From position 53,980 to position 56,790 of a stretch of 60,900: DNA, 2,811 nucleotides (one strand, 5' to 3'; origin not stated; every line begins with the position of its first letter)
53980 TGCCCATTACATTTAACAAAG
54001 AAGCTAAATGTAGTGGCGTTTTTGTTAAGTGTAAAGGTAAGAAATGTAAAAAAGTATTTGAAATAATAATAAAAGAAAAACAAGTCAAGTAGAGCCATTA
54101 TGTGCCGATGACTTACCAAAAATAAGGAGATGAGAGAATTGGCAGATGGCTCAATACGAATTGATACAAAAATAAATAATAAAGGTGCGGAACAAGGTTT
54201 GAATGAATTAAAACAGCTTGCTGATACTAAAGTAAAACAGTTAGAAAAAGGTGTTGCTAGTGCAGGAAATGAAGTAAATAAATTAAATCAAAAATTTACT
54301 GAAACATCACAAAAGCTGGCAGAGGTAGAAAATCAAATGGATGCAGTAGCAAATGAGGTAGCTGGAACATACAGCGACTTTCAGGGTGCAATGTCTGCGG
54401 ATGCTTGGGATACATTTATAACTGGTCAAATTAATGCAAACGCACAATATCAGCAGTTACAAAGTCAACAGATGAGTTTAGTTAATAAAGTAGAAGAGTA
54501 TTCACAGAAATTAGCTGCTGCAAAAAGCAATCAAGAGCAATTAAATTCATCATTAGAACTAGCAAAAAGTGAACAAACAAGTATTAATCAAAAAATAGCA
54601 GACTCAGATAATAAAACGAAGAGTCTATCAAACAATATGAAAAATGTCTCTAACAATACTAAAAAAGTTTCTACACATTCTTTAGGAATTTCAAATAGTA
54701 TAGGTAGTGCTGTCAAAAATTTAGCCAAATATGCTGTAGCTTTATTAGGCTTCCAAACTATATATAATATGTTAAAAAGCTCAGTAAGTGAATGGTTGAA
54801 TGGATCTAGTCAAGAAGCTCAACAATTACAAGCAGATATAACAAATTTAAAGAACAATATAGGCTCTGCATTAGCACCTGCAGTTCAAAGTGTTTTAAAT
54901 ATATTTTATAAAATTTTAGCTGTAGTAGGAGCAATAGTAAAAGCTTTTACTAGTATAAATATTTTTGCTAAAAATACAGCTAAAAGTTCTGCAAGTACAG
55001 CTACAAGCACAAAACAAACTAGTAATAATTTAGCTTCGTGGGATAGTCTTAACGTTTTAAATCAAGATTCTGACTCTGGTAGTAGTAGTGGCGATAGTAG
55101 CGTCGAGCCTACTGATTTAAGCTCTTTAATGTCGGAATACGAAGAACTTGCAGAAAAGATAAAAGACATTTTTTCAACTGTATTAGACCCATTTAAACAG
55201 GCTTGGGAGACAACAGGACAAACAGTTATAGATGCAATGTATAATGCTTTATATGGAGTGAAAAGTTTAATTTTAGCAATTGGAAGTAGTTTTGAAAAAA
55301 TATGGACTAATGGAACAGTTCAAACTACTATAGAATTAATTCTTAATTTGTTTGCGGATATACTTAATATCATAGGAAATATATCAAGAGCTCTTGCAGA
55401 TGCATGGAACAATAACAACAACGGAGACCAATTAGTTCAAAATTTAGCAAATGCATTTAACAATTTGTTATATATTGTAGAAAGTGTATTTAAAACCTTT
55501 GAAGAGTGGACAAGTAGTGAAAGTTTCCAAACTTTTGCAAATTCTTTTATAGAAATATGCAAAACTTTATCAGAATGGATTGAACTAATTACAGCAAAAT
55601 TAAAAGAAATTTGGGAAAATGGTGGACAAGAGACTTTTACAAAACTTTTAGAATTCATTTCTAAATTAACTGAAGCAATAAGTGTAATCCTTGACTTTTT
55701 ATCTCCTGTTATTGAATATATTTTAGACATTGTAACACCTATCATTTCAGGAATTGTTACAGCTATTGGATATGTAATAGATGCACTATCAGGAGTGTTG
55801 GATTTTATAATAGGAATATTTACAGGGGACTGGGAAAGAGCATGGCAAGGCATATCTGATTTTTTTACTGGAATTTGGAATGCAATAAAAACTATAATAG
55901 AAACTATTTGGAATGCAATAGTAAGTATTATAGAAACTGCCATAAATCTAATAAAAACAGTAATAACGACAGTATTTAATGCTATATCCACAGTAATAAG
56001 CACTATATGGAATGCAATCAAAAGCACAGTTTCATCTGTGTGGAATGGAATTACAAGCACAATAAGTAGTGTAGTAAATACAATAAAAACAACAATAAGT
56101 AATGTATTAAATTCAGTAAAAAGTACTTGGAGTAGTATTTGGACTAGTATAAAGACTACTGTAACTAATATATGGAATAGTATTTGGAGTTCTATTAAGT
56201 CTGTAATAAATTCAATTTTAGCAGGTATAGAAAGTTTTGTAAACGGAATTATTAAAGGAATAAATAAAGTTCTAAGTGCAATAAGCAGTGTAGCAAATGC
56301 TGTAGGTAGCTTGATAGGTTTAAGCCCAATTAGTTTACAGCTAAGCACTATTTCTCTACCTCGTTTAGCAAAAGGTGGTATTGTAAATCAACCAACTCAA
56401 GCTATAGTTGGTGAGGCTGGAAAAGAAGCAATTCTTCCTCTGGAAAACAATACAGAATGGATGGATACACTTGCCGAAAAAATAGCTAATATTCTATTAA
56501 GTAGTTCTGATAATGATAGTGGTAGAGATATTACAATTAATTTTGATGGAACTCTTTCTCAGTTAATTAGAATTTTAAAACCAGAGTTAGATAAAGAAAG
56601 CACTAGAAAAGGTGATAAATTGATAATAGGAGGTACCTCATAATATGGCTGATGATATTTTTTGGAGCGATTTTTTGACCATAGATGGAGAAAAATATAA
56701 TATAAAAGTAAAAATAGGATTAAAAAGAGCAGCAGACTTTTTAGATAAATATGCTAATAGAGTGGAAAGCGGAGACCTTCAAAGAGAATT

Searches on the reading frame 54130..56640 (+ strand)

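Call 43: search_protein_families(library=phrogs, proteins=[window:54130-56640:+], max_evalue=0.001)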
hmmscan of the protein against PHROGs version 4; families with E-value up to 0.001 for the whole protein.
window:54130-56640:+ (837 aa): 37 families (the best 25 are shown)
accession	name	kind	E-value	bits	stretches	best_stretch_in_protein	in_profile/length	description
phrog_1535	-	tail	7e-103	346.7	3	25-560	165-785/1152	tail length tape measure protein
phrog_58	-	tail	3.3e-46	159.3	1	30-808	217-1026/1544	tail length tape measure protein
phrog_1272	-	tail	5e-37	128.3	1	334-795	673-1134/1606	tail length tape measure protein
phrog_4200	-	tail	1.2e-36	127.5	2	409-788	267-641/732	tail length tape measure protein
phrog_167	-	tail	3.7e-34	118.7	1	193-770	648-1052/1555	tail length tape measure protein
phrog_17020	-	unknown function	1.3e-31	111.1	1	513-831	29-350/353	-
phrog_991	-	tail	2.7e-30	105.8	2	583-799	670-891/1966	tail length tape measure protein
phrog_305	-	tail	4.3e-29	102.7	2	410-718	316-668/1001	tail length tape measure protein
phrog_5493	-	tail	1.8e-25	90.5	1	35-727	369-979/1102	tail length tape measure protein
phrog_6090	-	tail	1.1e-18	67.4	2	401-753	752-1104/1853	tail length tape measure protein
phrog_4070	-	tail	4.6e-18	65.7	2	580-764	267-444/989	tail length tape measure protein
phrog_3981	-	tail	6.8e-18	66.1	1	609-770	357-503/584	tail length tape measure protein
phrog_1204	-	tail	7.2e-18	64.9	1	353-670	669-1009/1483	tail protein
phrog_4197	-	tail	1.2e-15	57.4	2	521-754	922-1168/1783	tail length tape measure protein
phrog_8462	-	tail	1.2e-14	55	2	572-729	328-469/672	tail length tape measure protein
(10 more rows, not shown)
